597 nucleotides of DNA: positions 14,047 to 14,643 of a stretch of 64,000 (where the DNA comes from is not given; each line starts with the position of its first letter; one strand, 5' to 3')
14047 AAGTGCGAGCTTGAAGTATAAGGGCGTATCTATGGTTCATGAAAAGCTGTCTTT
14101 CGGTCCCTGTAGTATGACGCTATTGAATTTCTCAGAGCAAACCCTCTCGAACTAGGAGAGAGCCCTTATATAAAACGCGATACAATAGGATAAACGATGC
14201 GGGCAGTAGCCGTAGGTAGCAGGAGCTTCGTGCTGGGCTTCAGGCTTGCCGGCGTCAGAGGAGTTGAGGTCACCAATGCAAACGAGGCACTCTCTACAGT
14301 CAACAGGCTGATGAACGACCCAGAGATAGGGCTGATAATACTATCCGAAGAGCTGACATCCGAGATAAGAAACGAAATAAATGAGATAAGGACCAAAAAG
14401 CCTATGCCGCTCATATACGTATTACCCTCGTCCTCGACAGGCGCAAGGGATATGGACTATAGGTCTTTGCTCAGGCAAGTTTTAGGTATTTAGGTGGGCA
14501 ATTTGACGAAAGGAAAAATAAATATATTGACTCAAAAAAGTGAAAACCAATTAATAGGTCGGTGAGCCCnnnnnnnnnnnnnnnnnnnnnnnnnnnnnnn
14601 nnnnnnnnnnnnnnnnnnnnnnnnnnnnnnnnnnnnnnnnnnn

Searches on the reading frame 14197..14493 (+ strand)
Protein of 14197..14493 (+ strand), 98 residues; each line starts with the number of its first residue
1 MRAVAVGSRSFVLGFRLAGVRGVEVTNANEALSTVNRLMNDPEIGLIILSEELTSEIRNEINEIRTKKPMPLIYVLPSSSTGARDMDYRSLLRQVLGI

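Call 3: search_protein_families(library=pfam, proteins=[window:14197-14493:+], max_evalue=0.01)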
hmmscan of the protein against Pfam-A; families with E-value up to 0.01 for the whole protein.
window:14197-14493:+ (98 aa): 1 family
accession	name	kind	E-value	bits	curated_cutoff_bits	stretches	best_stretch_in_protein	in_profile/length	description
PF01990.22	ATP-synt_F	-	7.3e-19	68.3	23.5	1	5-85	3-82/91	ATP synthase (F/14-kDa) subunit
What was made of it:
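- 14197..14493 (+): atpF (A/V-ATPase subunit F), left border of the slot. PF01990, 68 bits (call 3).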
